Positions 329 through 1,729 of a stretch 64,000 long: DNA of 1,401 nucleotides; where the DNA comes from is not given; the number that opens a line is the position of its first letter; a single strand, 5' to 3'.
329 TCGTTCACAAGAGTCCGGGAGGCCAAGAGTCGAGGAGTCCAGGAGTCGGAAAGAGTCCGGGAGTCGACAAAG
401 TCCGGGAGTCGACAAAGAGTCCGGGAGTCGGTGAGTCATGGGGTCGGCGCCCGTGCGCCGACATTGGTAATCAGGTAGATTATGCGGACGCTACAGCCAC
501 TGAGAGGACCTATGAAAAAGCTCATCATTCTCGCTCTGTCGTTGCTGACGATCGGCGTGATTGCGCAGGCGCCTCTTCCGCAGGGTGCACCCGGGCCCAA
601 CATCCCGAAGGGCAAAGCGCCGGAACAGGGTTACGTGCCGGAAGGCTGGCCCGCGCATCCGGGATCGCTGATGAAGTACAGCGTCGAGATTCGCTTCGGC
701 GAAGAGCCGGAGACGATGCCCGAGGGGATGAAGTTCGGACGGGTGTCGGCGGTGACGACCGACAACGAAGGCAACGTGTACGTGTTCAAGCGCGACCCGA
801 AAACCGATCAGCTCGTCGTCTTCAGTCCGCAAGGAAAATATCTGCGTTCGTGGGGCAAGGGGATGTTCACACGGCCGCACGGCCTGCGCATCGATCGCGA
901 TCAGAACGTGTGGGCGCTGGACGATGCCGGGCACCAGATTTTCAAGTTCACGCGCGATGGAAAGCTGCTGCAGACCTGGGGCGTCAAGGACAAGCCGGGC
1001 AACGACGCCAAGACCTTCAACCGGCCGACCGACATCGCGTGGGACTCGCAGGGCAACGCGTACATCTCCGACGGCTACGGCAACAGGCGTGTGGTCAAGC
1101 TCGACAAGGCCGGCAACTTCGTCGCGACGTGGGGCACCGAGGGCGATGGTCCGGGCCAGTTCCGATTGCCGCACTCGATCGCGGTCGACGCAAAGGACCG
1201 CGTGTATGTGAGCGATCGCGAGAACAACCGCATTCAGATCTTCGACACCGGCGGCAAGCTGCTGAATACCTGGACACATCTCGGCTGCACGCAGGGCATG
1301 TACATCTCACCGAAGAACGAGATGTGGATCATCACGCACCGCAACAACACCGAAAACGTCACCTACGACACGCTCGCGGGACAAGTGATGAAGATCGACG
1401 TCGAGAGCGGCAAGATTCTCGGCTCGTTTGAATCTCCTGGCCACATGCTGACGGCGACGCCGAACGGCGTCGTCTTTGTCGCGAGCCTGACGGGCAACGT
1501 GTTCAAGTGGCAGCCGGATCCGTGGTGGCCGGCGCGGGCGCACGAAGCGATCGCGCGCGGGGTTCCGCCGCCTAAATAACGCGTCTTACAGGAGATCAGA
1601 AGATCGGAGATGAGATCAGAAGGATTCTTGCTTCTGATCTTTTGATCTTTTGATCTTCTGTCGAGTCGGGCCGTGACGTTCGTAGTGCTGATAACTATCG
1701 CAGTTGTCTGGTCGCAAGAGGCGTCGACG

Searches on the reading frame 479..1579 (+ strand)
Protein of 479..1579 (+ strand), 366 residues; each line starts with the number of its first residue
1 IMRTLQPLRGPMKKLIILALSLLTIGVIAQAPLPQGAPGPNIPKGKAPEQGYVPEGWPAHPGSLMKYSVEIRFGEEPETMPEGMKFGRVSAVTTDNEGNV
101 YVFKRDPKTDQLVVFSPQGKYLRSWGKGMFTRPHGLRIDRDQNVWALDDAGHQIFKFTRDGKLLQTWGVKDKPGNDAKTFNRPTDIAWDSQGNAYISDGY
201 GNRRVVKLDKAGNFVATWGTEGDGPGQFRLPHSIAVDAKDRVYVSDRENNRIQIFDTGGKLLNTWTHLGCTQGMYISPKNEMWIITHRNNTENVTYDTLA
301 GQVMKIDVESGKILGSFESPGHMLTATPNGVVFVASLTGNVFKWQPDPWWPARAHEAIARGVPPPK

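Call 61: search_protein_families(library=pfam, proteins=[window:479-1579:+], max_evalue=0.0001)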
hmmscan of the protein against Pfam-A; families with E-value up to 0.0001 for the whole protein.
window:479-1579:+ (366 aa): 6 families
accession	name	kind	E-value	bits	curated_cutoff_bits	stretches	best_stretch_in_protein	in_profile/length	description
PF01436.27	NHL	-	3.9e-20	71.2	20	1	228-255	1-28/28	NHL repeat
PF17170.10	DUF5128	-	1.9e-13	50.8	22.9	1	192-346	54-214/321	6-bladed beta-propeller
PF22701.2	Mala_s_1-like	-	1.4e-07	32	27.5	0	183-244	90-145/195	Mal s 1 allergenic protein-like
PF08450.18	SGL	-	3.5e-07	30.5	26.3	0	132-169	185-222/246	SMP-30/Gluconolactonase/LRE-like region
PF06739.17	SBBP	-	6e-06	26.5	20.5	0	90-102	16-28/38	Beta-propeller repeat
PF13449.12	Phytase-like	-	1.3e-05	25.7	27.6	0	135-219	8-105/284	Esterase-like activity of phytase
